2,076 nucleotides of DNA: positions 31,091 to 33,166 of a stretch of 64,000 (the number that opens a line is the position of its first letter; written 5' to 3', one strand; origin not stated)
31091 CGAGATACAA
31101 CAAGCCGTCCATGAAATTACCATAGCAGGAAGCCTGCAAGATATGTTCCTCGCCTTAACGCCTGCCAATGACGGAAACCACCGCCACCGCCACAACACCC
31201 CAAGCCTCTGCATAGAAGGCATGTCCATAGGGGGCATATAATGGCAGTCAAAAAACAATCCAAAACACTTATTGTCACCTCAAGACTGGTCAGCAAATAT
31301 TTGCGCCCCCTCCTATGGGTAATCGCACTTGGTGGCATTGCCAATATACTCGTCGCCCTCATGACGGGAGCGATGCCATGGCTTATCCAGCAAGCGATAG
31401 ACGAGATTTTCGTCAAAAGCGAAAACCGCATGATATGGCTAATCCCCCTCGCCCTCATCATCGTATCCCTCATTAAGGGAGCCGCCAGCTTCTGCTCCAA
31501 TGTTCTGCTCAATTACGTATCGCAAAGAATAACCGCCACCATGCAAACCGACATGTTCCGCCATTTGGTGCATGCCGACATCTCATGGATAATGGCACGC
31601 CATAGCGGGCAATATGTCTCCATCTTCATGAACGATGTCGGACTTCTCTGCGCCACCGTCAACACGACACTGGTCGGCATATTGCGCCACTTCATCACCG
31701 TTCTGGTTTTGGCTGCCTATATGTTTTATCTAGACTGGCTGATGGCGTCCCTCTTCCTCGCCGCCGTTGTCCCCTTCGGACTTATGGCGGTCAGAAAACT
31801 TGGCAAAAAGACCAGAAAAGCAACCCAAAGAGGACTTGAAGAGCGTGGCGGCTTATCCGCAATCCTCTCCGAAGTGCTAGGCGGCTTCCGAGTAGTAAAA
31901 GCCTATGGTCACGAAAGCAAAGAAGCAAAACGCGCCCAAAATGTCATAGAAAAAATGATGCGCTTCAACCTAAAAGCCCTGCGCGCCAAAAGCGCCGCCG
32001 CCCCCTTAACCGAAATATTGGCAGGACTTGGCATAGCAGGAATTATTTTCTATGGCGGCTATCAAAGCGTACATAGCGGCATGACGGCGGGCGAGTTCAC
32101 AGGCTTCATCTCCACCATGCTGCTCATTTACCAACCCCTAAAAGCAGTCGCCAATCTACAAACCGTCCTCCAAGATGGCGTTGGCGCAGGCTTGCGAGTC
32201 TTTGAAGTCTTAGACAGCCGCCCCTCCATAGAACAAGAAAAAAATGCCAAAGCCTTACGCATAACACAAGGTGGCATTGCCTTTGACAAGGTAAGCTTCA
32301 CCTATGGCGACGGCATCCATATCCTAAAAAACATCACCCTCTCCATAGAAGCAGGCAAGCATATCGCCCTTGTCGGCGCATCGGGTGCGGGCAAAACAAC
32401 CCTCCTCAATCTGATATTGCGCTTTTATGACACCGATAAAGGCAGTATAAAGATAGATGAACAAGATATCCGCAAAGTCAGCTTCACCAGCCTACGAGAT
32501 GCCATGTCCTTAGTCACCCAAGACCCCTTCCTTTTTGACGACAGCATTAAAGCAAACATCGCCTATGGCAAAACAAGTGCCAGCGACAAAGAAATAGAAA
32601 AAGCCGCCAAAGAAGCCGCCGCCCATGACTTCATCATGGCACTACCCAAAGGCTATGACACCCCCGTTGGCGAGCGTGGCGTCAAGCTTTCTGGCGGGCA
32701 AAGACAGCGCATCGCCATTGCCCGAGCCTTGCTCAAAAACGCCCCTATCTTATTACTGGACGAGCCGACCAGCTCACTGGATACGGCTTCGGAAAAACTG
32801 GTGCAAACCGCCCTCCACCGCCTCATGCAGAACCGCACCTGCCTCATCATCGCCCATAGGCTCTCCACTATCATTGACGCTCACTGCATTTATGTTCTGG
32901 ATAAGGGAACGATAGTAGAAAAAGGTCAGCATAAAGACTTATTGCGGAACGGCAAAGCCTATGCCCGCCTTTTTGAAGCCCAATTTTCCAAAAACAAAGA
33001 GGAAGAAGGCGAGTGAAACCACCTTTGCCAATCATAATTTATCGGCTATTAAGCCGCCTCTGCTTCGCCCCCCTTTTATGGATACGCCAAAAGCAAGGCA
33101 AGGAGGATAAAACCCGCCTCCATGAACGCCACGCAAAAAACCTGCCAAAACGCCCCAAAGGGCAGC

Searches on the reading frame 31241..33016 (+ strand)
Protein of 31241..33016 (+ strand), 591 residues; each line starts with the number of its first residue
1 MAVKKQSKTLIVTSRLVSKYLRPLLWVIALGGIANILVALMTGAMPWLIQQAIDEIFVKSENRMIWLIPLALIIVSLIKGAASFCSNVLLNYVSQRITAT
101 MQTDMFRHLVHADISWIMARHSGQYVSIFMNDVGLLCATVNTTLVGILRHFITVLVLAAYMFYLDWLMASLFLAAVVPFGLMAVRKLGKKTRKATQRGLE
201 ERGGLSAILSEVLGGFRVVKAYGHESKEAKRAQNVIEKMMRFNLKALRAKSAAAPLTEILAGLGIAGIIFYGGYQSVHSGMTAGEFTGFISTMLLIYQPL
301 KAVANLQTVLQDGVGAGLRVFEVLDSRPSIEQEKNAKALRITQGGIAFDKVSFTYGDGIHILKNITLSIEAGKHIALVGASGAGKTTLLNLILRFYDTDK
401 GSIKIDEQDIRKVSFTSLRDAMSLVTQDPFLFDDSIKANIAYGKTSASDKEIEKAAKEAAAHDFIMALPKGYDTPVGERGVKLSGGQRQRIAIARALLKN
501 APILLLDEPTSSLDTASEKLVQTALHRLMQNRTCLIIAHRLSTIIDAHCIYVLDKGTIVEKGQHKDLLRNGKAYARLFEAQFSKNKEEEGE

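Call 40: search_protein_families(library=pfam, proteins=[window:31241-33016:+], max_evalue=0.00001)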
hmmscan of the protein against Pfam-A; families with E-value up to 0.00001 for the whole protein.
window:31241-33016:+ (591 aa): 4 families
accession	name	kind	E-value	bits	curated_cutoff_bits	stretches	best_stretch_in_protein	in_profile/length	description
PF00664.28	ABC_membrane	-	5.9e-47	161.1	28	1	29-300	2-274/274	ABC transporter transmembrane region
PF00005.33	ABC_tran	-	1.6e-35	123.1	25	1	362-511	1-137/137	ABC transporter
PF02463.25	SMC_N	-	4.3e-07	30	40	1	391-551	99-209/220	RecF/RecN/SMC N terminal domain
PF13304.12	AAA_21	-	8.9e-07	29.7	27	0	376-414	3-49/304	AAA domain, putative AbiEii toxin, Type IV TA system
